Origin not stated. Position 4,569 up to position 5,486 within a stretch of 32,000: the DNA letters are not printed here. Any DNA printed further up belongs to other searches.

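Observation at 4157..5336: Tightly coupled four-gene operon: two tandem RHH mini-proteins plus two unknown proteins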

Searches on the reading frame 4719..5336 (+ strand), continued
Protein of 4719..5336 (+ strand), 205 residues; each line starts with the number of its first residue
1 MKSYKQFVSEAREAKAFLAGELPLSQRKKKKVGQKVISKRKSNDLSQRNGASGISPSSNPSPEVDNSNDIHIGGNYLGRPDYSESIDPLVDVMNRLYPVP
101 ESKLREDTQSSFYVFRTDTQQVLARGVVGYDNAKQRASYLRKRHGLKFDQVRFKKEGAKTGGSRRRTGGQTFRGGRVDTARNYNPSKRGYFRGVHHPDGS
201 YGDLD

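Call 44: fold_search(model_id=the predicted structure, library=pdb)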
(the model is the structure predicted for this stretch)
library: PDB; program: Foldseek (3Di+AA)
matches with E <= 10: 193; with E <= 0.001: 0
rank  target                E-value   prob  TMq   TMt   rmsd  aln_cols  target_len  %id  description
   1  5gpo_B                3.9e-01  0.11  0.13  0.18  23.9       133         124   10  The sensor domain structure of the zinc-responsive histidine kinase CzcS from Pseudomonas Aeruginosa (released 2017-08-09)
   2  8fw5_E                5.9e-01  0.07  0.11  0.09  20.9       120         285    8  Chimeric HsGATOR1-SpGtr-SpLam complex (released 2023-07-26)
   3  6p8o_A                7.1e-01  0.47  0.18  0.27   6.1        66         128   17  Structure of P. aeruginosa ATCC27853 HORMA2-deltaC (released 2019-12-25)
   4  6wzm_E                1.3e+00  0.75  0.12  0.35   2.5        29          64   21  LY3041658 Fab bound to CXCL8 (released 2020-11-25)
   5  7y1c_Y                1.4e+00  0.09  0.13  0.05  15.7       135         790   10  CryoEM structure of Klebsiella phage Kp9 tail complex applied with C6 symmetry (released 2023-06-14)
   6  4mli_A                1.4e+00  0.08  0.09  0.21  21.5       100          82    4  Crystal structure of the SpyTag/SpyCatcher complex (released 2013-11-13)
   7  1qe6_C                1.6e+00  0.51  0.12  0.31   2.9        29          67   21  INTERLEUKIN-8 WITH AN ADDED DISULFIDE BETWEEN RESIDUES 5 AND 33 (L5C/H33C) (released 2000-03-22)
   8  6wzm_F                1.7e+00  0.60  0.12  0.34   2.4        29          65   21  LY3041658 Fab bound to CXCL8 (released 2020-11-25)
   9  8xwn_D                1.7e+00  0.51  0.12  0.30   2.7        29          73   21  Structure of CXCR2 bound to CXCL8 (Ligand-receptor focused map) (released 2025-01-15)
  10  1il8_A                1.7e+00  0.30  0.11  0.29   3.3        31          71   26  THREE-DIMENSIONAL STRUCTURE OF INTERLEUKIN 8 IN SOLUTION (released 1991-01-15)
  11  1icw_A                1.9e+00  0.57  0.12  0.31   2.8        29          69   21  INTERLEUKIN-8, MUTANT WITH GLU 38 REPLACED BY CYS AND CYS 50 REPLACED BY ALA (released 1997-03-12)
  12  1f9s_B                2.1e+00  0.57  0.12  0.36   2.4        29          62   17  CRYSTAL STRUCTURE OF PLATELET FACTOR 4 MUTANT 2 (released 2003-08-26)
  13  1f9r_B                2.1e+00  0.54  0.12  0.35   2.6        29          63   14  CRYSTAL STRUCTURE OF PLATELET FACTOR 4 MUTANT 1 (released 2003-08-26)
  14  1f9q_D                2.2e+00  0.51  0.12  0.34   2.6        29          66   14  CRYSTAL STRUCTURE OF PLATELET FACTOR 4 (released 2003-08-26)
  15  4hsv_C                2.4e+00  0.54  0.12  0.38   2.5        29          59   14  Crystal Structure of CXCL4L1 (released 2013-04-10)
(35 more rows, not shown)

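Call 46: search_protein_families(library=padloc, proteins=[window:4719-5336:+], max_evalue=1)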
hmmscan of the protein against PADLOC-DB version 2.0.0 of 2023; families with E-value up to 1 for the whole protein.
window:4719-5336:+ (205 aa): 0 families

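Call 47: search_protein_families(library=ncbifam, proteins=[window:4719-5336:+, L005:7624-7749:+], max_evalue=10)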
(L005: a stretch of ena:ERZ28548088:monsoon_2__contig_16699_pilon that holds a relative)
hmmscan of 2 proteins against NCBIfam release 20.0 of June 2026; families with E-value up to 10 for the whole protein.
window:4719-5336:+ (205 aa): 0 families

L005:7624-7749:+ (41 aa): 0 families

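Call 67: search_protein_representatives(alignment_id=A2)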
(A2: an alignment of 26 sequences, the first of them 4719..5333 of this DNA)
Query: 26 sequences, 165 profile positions. Proteins with E-value up to 0.001 (for the whole library): 143; up to 1e-10: 91; up to 1e-30: 25. The best 143 are listed.
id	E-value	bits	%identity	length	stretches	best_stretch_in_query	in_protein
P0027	1.0e-71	256.5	-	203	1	3-165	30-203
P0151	5.2e-62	225.0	-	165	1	22-165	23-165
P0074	7.7e-50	185.4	-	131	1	41-165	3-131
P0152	9.7e-49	181.8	-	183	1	5-165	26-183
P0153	8.9e-41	155.9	-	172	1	10-165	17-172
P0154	1.0e-40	155.8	-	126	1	43-165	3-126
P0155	5.0e-39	150.3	-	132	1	48-165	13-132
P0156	1.2e-38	149.0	-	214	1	59-165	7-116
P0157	6.7e-37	143.3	-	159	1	69-165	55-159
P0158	1.5e-35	139.0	-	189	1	9-165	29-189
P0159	2.7e-35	138.1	-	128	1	51-165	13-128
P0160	4.0e-35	137.6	-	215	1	16-165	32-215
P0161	6.4e-35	136.9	-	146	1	69-165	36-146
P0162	8.7e-35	136.5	-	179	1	17-165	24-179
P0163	1.8e-34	135.4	-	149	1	43-165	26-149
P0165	1.2e-33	132.8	-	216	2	20-165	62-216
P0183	2.3e-24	102.6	-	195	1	9-121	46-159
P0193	1.3e-21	93.6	-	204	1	52-132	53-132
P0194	1.6e-21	93.3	-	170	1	50-122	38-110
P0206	5.1e-19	85.2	-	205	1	88-165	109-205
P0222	1.4e-14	70.8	-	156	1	96-165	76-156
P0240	3.1e-10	56.6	-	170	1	103-164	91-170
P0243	1.1e-09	54.9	-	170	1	66-124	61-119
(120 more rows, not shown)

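Call 68: search_protein_families(library=pfam, proteins=[P0156, P0193, P0183, P0206, P0165, P0160, P0240, P0243, P0194, P0222], max_evalue=0.01)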
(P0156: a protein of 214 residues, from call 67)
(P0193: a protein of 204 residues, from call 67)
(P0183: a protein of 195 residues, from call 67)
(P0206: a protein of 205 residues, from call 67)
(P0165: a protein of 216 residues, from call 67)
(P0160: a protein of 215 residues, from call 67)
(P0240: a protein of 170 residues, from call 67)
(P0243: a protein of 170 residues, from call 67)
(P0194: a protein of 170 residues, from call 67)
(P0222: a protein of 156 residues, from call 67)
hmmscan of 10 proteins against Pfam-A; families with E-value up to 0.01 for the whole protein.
P0156 (214 aa): 0 families

P0193 (204 aa): 0 families

P0183 (195 aa): 0 families

P0206 (205 aa): 1 family
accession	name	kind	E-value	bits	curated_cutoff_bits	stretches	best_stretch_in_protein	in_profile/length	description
PF22022.2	Phage_int_M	-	8.3e-06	26.4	27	1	13-92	18-87/96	Phage integrase central domain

P0165 (216 aa): 0 families

P0160 (215 aa): 0 families

P0240 (170 aa): 0 families

P0243 (170 aa): 1 family
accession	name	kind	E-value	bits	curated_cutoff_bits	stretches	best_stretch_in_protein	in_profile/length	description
PF00294.29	PfkB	-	1.3e-06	28.4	25.8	1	2-72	4-72/302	pfkB family carbohydrate kinase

P0194 (170 aa): 0 families

P0222 (156 aa): 1 family
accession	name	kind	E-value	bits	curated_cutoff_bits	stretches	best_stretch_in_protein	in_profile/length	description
PF13356.12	Arm-DNA-bind_3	-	2.2e-07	31.3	27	1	3-86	1-70/83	Arm DNA-binding domain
